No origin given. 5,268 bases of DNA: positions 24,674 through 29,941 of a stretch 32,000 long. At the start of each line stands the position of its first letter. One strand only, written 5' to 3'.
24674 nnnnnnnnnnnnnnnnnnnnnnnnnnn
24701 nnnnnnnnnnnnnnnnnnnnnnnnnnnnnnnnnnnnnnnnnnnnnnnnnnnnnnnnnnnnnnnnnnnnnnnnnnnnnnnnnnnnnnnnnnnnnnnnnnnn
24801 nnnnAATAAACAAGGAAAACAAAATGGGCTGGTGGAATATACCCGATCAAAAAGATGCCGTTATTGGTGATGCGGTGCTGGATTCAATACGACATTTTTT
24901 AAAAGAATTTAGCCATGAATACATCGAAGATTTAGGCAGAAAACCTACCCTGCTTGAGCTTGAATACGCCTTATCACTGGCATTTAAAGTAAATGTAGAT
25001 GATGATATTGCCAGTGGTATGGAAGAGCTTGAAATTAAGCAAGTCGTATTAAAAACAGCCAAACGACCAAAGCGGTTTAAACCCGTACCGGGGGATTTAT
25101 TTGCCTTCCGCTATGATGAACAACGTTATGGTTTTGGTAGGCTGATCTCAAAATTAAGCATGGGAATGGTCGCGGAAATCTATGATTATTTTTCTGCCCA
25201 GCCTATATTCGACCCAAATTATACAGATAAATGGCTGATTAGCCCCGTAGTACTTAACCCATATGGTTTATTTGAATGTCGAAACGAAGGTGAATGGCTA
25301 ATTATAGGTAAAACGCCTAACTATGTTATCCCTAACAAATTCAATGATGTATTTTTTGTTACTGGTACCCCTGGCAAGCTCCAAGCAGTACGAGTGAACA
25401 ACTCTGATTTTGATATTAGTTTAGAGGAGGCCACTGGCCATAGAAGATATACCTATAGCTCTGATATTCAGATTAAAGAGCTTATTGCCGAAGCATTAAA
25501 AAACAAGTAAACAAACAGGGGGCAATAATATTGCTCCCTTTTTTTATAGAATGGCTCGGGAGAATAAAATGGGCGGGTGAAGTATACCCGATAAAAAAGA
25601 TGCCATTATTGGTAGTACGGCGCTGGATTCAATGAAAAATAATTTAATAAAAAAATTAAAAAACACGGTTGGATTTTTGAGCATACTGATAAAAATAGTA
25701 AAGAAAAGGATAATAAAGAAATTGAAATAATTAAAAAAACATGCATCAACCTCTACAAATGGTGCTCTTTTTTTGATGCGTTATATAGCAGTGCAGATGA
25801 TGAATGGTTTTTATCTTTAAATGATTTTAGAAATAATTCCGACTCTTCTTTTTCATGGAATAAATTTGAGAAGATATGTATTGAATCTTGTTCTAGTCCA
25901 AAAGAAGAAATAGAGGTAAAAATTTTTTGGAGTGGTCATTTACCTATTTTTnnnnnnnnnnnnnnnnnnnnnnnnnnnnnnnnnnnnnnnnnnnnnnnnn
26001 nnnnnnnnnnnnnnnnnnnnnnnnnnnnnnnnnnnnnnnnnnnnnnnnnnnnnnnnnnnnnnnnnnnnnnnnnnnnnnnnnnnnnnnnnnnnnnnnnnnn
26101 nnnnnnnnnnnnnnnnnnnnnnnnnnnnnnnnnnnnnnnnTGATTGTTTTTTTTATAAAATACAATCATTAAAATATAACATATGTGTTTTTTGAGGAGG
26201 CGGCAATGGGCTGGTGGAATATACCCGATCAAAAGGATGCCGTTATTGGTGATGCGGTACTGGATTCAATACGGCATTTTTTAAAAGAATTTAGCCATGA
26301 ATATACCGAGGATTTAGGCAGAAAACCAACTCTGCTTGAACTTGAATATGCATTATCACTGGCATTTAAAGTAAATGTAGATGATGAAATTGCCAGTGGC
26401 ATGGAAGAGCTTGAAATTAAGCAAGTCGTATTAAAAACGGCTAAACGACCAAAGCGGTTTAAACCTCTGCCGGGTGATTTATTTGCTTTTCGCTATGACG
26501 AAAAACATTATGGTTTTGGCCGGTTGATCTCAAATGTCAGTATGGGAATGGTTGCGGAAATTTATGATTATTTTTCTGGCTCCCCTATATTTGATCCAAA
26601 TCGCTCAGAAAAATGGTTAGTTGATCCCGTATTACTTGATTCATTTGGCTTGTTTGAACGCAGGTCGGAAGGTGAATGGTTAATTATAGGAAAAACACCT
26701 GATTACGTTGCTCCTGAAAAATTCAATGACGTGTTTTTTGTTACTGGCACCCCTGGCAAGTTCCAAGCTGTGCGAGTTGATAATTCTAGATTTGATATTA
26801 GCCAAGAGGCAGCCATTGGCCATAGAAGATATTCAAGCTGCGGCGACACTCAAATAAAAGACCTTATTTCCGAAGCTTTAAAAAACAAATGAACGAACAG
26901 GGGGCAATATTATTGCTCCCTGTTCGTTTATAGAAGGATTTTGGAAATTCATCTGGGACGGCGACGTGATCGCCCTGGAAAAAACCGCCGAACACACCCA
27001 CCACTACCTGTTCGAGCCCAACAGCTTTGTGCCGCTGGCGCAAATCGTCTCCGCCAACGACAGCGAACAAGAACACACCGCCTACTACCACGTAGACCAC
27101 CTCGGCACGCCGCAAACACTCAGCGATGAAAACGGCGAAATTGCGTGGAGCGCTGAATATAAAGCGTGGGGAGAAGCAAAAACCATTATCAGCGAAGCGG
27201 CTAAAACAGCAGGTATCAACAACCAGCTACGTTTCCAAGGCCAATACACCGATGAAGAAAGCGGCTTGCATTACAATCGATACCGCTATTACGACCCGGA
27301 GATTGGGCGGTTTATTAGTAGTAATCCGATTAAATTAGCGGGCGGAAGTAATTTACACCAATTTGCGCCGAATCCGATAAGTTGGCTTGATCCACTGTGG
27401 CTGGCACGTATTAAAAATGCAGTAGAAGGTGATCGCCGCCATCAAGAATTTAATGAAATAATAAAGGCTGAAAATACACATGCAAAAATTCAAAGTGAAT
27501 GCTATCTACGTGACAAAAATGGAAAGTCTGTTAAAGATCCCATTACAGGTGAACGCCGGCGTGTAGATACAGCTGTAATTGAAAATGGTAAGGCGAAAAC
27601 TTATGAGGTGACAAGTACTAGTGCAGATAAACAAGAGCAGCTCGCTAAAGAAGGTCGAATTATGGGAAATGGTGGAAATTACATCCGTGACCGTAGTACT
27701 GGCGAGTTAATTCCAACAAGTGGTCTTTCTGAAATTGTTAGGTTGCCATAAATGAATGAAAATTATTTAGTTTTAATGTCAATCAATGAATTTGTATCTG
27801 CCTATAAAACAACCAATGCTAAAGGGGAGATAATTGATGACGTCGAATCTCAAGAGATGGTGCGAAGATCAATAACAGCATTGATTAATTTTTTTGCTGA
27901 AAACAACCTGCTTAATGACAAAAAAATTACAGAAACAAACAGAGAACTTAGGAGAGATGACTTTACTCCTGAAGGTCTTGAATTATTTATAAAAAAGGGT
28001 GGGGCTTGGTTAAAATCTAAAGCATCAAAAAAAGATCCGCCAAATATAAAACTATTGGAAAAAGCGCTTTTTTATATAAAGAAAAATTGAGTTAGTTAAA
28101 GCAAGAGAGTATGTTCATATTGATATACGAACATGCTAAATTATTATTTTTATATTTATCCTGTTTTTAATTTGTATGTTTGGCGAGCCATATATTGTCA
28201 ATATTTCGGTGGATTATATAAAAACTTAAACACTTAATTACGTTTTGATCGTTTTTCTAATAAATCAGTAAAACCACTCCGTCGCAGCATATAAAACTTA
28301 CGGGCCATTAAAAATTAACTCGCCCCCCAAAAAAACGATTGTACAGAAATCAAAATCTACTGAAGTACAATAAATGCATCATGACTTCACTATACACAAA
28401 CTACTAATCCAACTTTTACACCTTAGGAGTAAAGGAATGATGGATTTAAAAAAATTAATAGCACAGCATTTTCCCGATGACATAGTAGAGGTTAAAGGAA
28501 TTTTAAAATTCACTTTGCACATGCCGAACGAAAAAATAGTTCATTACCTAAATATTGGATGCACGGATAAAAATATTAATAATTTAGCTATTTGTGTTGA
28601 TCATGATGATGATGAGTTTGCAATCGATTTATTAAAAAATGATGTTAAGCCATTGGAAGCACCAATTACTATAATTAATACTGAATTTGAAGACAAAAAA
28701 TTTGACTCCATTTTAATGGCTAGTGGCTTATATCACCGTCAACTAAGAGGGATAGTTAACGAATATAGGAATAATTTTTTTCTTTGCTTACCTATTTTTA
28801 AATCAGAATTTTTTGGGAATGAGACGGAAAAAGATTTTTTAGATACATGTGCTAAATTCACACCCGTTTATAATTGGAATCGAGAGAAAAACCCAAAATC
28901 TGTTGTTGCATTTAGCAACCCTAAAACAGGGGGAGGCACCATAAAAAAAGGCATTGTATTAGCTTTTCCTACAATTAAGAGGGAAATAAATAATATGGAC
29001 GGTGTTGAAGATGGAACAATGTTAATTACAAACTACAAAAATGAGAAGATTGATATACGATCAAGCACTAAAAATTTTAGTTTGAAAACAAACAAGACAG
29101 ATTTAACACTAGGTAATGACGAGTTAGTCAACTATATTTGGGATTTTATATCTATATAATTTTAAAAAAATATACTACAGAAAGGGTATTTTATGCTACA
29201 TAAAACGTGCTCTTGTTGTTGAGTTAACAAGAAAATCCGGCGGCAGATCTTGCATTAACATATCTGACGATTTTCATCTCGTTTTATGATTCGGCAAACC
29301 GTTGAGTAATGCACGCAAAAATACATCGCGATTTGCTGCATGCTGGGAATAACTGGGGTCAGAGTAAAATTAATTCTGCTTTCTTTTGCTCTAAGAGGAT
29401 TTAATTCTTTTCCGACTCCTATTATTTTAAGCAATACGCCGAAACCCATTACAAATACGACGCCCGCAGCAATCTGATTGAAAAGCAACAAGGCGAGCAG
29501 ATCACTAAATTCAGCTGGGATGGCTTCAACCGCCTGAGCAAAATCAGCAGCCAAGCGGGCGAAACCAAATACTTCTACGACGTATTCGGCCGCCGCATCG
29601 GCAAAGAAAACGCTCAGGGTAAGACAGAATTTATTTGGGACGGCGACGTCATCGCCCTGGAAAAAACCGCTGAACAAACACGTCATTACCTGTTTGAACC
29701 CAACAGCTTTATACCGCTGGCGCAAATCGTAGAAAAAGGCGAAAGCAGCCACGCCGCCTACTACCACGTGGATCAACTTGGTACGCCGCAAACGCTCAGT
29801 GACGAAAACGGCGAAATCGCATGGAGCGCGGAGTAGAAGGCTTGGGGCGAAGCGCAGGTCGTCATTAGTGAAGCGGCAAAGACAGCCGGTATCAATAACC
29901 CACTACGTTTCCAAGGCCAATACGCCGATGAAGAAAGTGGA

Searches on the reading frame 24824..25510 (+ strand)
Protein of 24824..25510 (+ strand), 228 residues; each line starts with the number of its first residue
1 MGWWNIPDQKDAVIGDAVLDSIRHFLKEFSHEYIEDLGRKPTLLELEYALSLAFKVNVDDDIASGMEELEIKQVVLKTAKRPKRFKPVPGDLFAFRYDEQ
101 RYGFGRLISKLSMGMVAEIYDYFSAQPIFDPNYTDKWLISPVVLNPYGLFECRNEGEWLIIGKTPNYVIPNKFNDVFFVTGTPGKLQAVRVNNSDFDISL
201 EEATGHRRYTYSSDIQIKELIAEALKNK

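Call 5: search_protein_families(library=pfam, proteins=[window:24824-25510:+], max_evalue=0.01)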
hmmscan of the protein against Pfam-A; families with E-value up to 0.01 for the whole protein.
window:24824-25510:+ (228 aa): 1 family
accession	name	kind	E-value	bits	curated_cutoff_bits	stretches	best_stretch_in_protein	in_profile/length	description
PF15428.11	Imm26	-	2e-06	28.5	23.3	1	89-165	2-84/107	Immunity protein 26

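Call 6: search_protein_families(library=ncbifam, proteins=[window:24824-25510:+], max_evalue=0.01)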
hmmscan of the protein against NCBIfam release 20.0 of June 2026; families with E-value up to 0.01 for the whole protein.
window:24824-25510:+ (228 aa): 0 families

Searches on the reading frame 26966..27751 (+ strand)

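Call 15: search_protein_families(library=pfam, proteins=[window:26966-27751:+], max_evalue=0.01)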
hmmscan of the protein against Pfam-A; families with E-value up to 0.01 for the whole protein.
window:26966-27751:+ (261 aa): 1 family
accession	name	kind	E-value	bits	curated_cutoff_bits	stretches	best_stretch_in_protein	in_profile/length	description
PF03527.20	RHS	-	9e-17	61.1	27.9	1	39-71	2-34/38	RHS protein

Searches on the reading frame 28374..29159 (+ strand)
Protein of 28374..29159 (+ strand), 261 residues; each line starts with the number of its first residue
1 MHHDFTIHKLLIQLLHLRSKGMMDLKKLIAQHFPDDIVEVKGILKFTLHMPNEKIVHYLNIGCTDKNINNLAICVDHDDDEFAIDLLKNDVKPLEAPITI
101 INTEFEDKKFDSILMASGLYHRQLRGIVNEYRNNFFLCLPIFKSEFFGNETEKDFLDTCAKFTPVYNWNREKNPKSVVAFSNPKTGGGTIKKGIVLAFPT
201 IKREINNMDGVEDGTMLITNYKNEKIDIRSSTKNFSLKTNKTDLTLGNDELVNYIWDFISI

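Call 15: search_protein_families(library=pfam, proteins=[window:28374-29159:+], max_evalue=0.01)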
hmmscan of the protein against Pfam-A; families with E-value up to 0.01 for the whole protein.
window:28374-29159:+ (261 aa): 0 families

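Call 86: search_protein_families(library=pfam, proteins=[window:28374-29159:+], max_evalue=1)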
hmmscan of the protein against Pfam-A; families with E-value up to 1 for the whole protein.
window:28374-29159:+ (261 aa): 1 family
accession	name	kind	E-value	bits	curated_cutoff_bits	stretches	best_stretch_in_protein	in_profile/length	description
PF08418.15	Pol_alpha_B_N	-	0.012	15.9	24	1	145-184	8-47/67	DNA polymerase alpha subunit B N-terminal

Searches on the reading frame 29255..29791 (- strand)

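Call 15: search_protein_families(library=pfam, proteins=[window:29255-29791:-], max_evalue=0.01)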
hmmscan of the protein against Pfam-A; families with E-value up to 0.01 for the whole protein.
window:29255-29791:- (178 aa): 1 family
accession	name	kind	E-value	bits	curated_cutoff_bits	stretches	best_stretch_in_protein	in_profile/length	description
PF13613.12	HTH_Tnp_4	-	0.0099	15.9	27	0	149-171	20-42/53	Helix-turn-helix of DDE superfamily endonuclease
